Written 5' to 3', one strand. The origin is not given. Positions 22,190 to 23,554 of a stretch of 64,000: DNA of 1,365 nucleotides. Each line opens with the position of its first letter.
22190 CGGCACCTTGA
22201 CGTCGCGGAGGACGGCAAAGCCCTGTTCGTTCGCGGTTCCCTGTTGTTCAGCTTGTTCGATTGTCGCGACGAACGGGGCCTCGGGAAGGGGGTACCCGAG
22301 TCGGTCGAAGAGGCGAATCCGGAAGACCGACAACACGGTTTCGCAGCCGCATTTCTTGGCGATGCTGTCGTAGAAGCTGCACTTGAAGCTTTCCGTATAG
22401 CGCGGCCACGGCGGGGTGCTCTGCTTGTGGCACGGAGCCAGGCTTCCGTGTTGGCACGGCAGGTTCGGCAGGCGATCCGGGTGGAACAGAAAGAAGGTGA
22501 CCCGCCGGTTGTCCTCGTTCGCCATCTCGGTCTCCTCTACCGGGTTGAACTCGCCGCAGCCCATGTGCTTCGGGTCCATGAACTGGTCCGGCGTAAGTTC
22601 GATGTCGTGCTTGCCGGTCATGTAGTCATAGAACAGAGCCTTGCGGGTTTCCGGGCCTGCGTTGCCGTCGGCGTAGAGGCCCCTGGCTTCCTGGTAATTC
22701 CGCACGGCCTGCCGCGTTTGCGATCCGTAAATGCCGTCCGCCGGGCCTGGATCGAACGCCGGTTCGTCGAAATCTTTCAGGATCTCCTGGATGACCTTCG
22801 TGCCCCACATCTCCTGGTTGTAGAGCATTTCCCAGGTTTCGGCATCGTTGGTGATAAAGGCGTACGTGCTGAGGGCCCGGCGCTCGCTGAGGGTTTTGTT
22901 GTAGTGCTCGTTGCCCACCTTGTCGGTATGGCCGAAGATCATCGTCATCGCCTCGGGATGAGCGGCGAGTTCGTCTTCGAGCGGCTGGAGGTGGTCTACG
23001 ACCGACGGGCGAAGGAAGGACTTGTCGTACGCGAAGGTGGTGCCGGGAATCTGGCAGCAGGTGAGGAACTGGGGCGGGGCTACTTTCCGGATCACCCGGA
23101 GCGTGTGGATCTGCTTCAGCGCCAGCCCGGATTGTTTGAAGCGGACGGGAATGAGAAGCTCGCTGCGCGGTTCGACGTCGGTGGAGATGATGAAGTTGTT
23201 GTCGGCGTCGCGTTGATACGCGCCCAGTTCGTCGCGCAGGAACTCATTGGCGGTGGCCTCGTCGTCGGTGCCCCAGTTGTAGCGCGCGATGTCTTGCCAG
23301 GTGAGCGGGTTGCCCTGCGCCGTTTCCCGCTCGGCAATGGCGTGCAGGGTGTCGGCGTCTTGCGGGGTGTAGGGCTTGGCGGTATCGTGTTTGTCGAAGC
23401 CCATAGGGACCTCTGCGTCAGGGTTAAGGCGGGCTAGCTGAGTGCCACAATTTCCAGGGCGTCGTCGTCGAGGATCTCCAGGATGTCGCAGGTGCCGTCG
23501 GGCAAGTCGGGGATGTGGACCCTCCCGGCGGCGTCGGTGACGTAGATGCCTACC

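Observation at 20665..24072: Lower-GC three-gene cassette: small beta-sandwich protein, signal-less LysM/OmpA/PG-binding protein and GxSxG hydrolase-like protein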

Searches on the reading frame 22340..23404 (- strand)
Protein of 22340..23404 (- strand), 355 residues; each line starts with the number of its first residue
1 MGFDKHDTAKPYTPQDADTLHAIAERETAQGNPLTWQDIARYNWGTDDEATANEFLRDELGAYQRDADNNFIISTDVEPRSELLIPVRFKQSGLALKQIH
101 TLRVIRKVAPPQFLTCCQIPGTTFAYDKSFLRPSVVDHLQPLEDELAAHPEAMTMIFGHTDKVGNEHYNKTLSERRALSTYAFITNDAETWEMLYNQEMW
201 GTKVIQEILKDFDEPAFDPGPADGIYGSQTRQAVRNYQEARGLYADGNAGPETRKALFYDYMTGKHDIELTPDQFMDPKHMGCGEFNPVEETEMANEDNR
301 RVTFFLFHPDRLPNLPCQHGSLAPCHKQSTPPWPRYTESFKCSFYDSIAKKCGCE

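Call 27: find_related_loci(query=window:22340-23404:-, collection=genome_contigs, flank=8000)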
Query window:22340-23404:- (355 aa) in genome_contigs; peptide patterns used: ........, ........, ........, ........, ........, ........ (x = any residue, [..] = any of these).
33 stretches matched a pattern; 3 encode a relative of the query (tblastn E <= 1e-3); 3 distinct loci.
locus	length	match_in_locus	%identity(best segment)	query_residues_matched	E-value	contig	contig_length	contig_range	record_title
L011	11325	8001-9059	61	1-355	5e-149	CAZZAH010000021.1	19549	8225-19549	MAG TPA_asm: uncultured bacterium isolate binchicken_co199_13 genome assembly, contig: NODE_2069_length_19549_cov_6.1174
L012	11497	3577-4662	58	1-355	2e-139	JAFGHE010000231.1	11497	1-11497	MAG: Sedimentisphaerales bacterium isolate Zod_Metabat.1436 k87_10081119, whole genome shotgun sequence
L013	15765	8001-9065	60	1-355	3e-137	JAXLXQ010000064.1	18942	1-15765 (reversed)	MAG: Candidatus Eisenbacteria bacterium isolate STL-EIS1 C4.52.fa-64, whole genome shotgun sequence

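Call 33: search_protein_families(library=pfam, proteins=[L011:9066-10472:+, L012:4663-7452:+, L012:7449-8642:+, L013:9066-10052:+, L013:9989-10402:+, L011:10397-11323:+], max_evalue=0.1)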
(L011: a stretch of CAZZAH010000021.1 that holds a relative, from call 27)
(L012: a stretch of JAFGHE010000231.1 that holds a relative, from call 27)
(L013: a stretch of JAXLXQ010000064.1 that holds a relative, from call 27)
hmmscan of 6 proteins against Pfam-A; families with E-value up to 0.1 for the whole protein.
L011:9066-10472:+ (468 aa): 0 families

L012:4663-7452:+ (929 aa): 2 families
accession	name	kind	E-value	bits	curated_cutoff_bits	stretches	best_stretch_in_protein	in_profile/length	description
PF14392.11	zf-CCHC_4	-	0.054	13.6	27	0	59-76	16-33/49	Zinc knuckle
PF23980.1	Phage_tail_tube_init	-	0.055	13.5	27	0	837-917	18-94/258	Putative phage tail tube initiator protein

L012:7449-8642:+ (397 aa): 1 family
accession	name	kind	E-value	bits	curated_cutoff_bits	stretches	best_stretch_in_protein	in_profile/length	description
PF13360.13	PQQ_2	-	1.1e-07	32.3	27.6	2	230-335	4-104/233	Outer membrane protein assembly factor BamB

L013:9066-10052:+ (328 aa): 0 families

L013:9989-10402:+ (137 aa): 0 families

L011:10397-11323:+ (309 aa): 0 families

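Call 35: find_related_loci(query=A2, collection=metagenome_contigs, flank=10000)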
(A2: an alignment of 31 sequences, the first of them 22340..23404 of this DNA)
Query A2 (355 aa) in metagenome_contigs; peptide patterns used: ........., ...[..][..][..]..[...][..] (x = any residue, [..] = any of these).
600 stretches matched a pattern (row limit reached: there are more); 312 encode a relative of the query (tblastn E <= 1e-3); the best 80 are kept; 80 distinct loci.
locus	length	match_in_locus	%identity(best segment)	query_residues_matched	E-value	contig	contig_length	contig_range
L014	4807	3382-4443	66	1-355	9e-167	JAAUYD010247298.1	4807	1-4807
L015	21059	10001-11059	63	1-355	2e-153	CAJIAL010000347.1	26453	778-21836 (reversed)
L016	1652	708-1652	65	1-318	1e-160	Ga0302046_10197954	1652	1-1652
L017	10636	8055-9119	60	1-355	9e-148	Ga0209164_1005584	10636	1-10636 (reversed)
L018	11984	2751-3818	61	1-355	1e-146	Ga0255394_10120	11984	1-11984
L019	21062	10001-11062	58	1-355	1e-142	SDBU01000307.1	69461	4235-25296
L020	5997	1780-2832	58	1-355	2e-142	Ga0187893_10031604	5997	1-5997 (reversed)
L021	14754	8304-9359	60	1-352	2e-140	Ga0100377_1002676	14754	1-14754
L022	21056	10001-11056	62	1-352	3e-140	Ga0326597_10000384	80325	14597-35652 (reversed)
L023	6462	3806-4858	58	1-355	1e-137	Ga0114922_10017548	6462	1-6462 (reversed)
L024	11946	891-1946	58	1-352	2e-136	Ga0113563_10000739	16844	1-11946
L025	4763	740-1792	58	1-355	4e-137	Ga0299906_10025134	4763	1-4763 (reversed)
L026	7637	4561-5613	58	1-355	2e-135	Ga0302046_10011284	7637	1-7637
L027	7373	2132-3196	57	1-355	2e-135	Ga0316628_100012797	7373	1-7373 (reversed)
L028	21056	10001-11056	59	1-352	1e-134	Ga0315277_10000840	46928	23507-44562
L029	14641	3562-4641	56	1-355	5e-131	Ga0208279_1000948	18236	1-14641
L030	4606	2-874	64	61-352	3e-129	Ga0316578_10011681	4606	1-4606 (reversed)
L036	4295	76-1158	43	1-355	9e-91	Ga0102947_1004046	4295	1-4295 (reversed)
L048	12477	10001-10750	30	83-309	9e-24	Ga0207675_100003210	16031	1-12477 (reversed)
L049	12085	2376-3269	29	93-355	1e-23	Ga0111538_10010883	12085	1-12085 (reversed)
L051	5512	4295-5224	27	114-355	1e-22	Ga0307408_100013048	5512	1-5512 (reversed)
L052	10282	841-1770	27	114-355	2e-22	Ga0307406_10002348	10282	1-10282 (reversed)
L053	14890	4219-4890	29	114-307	3e-22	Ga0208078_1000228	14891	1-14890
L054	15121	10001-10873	33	115-355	9e-38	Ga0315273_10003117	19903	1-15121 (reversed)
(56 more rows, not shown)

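Call 42: search_protein_families(library=pfam, proteins=[L022:11051-13339:+, L015:11051-12289:+, L017:9105-10610:+, L030:1052-2368:+, L027:3182-6220:+, L036:1592-4174:+, L054:11466-13028:+, L028:13386-14876:+, L029:6842-8485:+, L019:11051-12526:+], max_evalue=0.1)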
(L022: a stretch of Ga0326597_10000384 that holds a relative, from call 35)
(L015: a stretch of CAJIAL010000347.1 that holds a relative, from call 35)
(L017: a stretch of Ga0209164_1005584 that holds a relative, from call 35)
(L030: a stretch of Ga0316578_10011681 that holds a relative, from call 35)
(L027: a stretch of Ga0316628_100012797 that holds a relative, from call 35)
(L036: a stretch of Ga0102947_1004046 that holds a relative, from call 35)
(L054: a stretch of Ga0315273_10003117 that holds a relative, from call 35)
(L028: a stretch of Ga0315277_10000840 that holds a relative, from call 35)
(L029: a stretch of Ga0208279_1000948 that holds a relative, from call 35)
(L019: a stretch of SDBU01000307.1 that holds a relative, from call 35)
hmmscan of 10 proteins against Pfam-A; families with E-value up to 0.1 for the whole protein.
L022:11051-13339:+ (762 aa): 2 families
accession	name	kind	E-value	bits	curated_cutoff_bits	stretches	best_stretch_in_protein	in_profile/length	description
PF01471.23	PG_binding_1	-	1.2e-07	32.3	23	1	163-198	2-37/57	Putative peptidoglycan binding domain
PF08823.16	PG_binding_2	-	0.042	14.6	21.1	1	162-198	14-50/74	Putative peptidoglycan binding domain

L015:11051-12289:+ (412 aa): 1 family
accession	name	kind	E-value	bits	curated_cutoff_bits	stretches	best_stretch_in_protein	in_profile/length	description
PF13582.12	Reprolysin_3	-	0.024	15.6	22.4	1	297-341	74-118/123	Metallo-peptidase family M12B Reprolysin-like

L017:9105-10610:+ (501 aa): 0 families

L030:1052-2368:+ (438 aa): 1 family
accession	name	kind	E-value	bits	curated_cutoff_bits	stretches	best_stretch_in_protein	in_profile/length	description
PF00413.30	Peptidase_M10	-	0.093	13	24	0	303-359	63-119/159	Matrixin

L027:3182-6220:+ (1012 aa): 3 families
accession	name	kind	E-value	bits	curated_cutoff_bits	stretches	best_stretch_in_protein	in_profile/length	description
PF01471.23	PG_binding_1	-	0.0024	18.4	23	1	307-342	4-39/57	Putative peptidoglycan binding domain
PF24398.1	DUF7542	-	0.069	13.3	28.2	0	837-879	22-64/77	Family of unknown function (DUF7542)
PF09723.15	Zn_ribbon_8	-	0.071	13.6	34.4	0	846-883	5-40/41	Zinc ribbon domain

L036:1592-4174:+ (860 aa): 1 family
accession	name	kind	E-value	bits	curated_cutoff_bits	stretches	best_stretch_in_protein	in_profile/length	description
PF21170.4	FAN1_TPR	-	0.075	13.4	24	0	818-853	89-123/154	Fanconi-associated nuclease 1, TPR domain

L054:11466-13028:+ (520 aa): 0 families

L028:13386-14876:+ (496 aa): 1 family
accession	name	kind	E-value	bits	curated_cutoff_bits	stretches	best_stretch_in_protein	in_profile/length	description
PF20251.4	Big_14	-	0.045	14.2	27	0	84-117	62-94/104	Bacterial Ig-like domain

L029:6842-8485:+ (547 aa): 0 families

L019:11051-12526:+ (491 aa): 1 family
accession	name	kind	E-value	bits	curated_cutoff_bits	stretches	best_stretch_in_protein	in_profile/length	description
PF05257.22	CHAP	-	0.083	13.8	26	0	353-390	40-71/81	CHAP domain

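Call 49: search_protein_families(library=pfam, proteins=[L054:122-1174:+, L054:1207-1824:+, L054:1821-2354:+, L054:2483-3331:+, L054:3328-5178:+, L054:5175-5648:+, L054:5908-6414:+, L054:6474-7106:+, L054:7103-8761:+, L054:9854-11347:+], max_evalue=0.05)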
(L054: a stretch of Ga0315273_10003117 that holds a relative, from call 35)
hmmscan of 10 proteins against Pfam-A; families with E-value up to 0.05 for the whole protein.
L054:122-1174:+ (350 aa): 0 families

L054:1207-1824:+ (205 aa): 0 families

L054:1821-2354:+ (177 aa): 0 families

L054:2483-3331:+ (282 aa): 3 families
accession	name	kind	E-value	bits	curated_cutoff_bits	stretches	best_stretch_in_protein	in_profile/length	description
PF05488.18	PAAR_motif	-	7.9e-10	39.3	27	1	18-93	7-66/70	PAAR motif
PF11974.14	bMG3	-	0.013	15.9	34.9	1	176-211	24-60/103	Bacterial alpha-2-macroglobulin MG3 domain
PF17789.7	MG4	-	0.032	14.9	24.7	0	168-208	18-59/95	Macroglobulin domain MG4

L054:3328-5178:+ (616 aa): 0 families

L054:5175-5648:+ (157 aa): 0 families

L054:5908-6414:+ (168 aa): 1 family
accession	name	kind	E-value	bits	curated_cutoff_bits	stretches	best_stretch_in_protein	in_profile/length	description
PF16244.11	DUF4901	-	2.2e-08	34.8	27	1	63-162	49-148/148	YcdB, YcdC repeated domain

L054:6474-7106:+ (210 aa): 5 families
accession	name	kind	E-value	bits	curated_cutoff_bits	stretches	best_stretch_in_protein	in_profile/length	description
PF01471.23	PG_binding_1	-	1.1e-15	57.9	23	1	157-204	10-57/57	Putative peptidoglycan binding domain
PF01476.26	LysM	-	4.4e-06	27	20.9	1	8-22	3-17/43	LysM domain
PF20066.5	Glyoxalase_8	-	0.0023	18.4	23.7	1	4-36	25-57/143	Glyoxalase superfamily protein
PF13518.12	HTH_28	-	0.012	16.1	25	0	5-32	6-32/52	Helix-turn-helix domain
PF20901.3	Sf6_terminase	-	0.023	15.2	27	1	8-40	13-46/106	Bacteriophage Sf6, terminase small subunit-like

L054:7103-8761:+ (552 aa): 3 families
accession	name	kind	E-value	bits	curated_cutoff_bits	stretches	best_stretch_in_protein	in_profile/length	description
PF00691.25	OmpA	-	1e-06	29.4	27.2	1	78-156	2-68/98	OmpA family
PF01471.23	PG_binding_1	-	0.0025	18.4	23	1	168-200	5-37/57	Putative peptidoglycan binding domain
PF20451.3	Calmod_bind_M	-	0.031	15.3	24.5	0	471-514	5-48/67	Calmodulin binding protein central domain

L054:9854-11347:+ (497 aa): 2 families
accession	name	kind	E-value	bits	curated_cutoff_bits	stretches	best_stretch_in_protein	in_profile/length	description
PF01471.23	PG_binding_1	-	5.2e-21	75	23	2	141-193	5-57/57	Putative peptidoglycan binding domain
PF00691.25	OmpA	-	1.1e-10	42.1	27.2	1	58-120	1-65/98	OmpA family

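Call 50: search_protein_families(library=pfam, proteins=[L053:643-2622:+, L053:2638-3222:-, L053:3322-4023:+, L053:4063-5796:+, L053:5786-8212:+, L048:4306-6804:+, L048:7237-8685:+, L048:8686-9096:+, L049:2223-5027:+, L049:5043-6524:+], max_evalue=0.05)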
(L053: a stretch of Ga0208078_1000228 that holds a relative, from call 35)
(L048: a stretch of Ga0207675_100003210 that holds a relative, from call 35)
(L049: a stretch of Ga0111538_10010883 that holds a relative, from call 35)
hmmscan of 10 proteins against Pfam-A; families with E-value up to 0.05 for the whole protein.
L053:643-2622:+ (659 aa): 7 families
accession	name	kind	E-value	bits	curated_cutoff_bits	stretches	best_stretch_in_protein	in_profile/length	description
PF00441.29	Acyl-CoA_dh_1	-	6e-32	111.3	22.4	1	296-454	1-148/150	Acyl-CoA dehydrogenase, C-terminal domain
PF02770.24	Acyl-CoA_dh_M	-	1.7e-21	76.6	33.3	1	183-284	1-97/97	Acyl-CoA dehydrogenase, middle domain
PF02771.21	Acyl-CoA_dh_N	-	2e-21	76.9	22.9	1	79-179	10-112/113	Acyl-CoA dehydrogenase, N-terminal domain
PF21343.2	ACAD9-ACADV_C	-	7.9e-11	42.7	27.8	1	508-622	3-114/120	ACAD9/ACADV, C-terminal domain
PF21263.2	Acyl-CoA-dh_C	-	2.5e-06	28.2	27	1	529-602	13-72/96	Acyl-CoA dehydrogenase, C-terminal domain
PF08028.16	Acyl-CoA_dh_2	-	6.2e-06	27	22.7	1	321-437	11-126/134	Acyl-CoA dehydrogenase, C-terminal domain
PF11794.13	HpaB_N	-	0.00069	19.7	35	1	212-292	179-269/270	4-hydroxyphenylacetate 3-hydroxylase N terminal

L053:2638-3222:- (194 aa): 1 family
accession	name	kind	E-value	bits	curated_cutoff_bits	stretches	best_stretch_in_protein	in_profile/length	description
PF05488.18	PAAR_motif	-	8.2e-19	68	27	2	24-89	5-69/70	PAAR motif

L053:3322-4023:+ (233 aa): 2 families
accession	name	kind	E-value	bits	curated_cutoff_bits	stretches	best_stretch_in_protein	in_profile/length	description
PF01471.23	PG_binding_1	-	6.2e-06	26.7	23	1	165-207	9-50/57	Putative peptidoglycan binding domain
PF00210.30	Ferritin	-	0.023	15.1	24.5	1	86-138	55-105/142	Ferritin-like domain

L053:4063-5796:+ (577 aa): 3 families
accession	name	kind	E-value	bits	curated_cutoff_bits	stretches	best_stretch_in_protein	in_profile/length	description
PF01471.23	PG_binding_1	-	2.9e-11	43.8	23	1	523-571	9-57/57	Putative peptidoglycan binding domain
PF00691.25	OmpA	-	1.3e-05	25.9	27.2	1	63-124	2-65/98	OmpA family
PF23617.1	EF-hand_15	-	0.012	16.2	27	1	524-565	7-47/70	EF-hand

L053:5786-8212:+ (808 aa): 0 families

L048:4306-6804:+ (832 aa): 3 families
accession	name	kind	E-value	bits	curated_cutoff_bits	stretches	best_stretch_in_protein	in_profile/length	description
PF00092.34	VWA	-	9.3e-10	39.4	23.8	1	477-644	2-155/174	von Willebrand factor type A domain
PF13519.12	VWA_2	-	5.6e-07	30.6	27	1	477-589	1-106/107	von Willebrand factor type A domain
PF13768.12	VWA_3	-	2.2e-06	28.2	27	1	477-591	3-108/155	von Willebrand factor type A domain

L048:7237-8685:+ (482 aa): 3 families
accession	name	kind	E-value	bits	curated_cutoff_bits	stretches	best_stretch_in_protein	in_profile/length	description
PF17541.7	TssC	-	3.1e-16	59.8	25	1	67-471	29-415/430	Type VI secretion system, TssC, VipB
PF17482.7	Phage_sheath_1C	-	0.0064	16.9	26.9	1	379-468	8-100/104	Phage tail sheath C-terminal domain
PF08898.15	DUF1843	-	0.013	16.5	23.3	1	95-117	30-52/52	Domain of unknown function (DUF1843)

L048:8686-9096:+ (136 aa): 0 families

L049:2223-5027:+ (934 aa): 3 families
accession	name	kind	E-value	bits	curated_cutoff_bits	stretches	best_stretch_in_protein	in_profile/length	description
PF13620.12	CarboxypepD_reg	-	5.2e-07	30.4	32.3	1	443-494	5-61/82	Carboxypeptidase regulatory-like domain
PF00691.25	OmpA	-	6.4e-07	30.1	27.2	1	78-138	2-64/98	OmpA family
PF01471.23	PG_binding_1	-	0.00046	20.8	23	1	176-204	29-57/57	Putative peptidoglycan binding domain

L049:5043-6524:+ (493 aa): 9 families
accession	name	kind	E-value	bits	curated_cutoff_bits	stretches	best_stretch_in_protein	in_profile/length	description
PF13583.11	Reprolysin_4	-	0.00062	19.9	22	1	407-458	128-176/203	Metallo-peptidase family M12B Reprolysin-like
PF00413.30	Peptidase_M10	-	0.0012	19.2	24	1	411-433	104-125/159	Matrixin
PF13582.12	Reprolysin_3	-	0.0022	19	22.4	1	405-432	95-122/123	Metallo-peptidase family M12B Reprolysin-like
PF16313.11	DUF4953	-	0.0023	17.7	24.2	1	414-434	11-31/316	Met-zincin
PF12388.14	Peptidase_M57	-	0.0028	17.8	21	1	409-438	126-155/212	Dual-action HEIGH metallo-peptidase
PF13688.12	Reprolysin_5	-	0.016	15.9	27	1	405-437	132-162/196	Metallo-peptidase family M12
PF05572.19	Peptidase_M43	-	0.022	15.1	23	1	412-449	65-101/152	Pregnancy-associated plasma protein-A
PF13574.12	Reprolysin_2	-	0.026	14.8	27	1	398-449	108-159/195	Metallo-peptidase family M12B Reprolysin-like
PF10462.15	Peptidase_M66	-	0.033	13.6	20.6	1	416-442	192-220/306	Peptidase M66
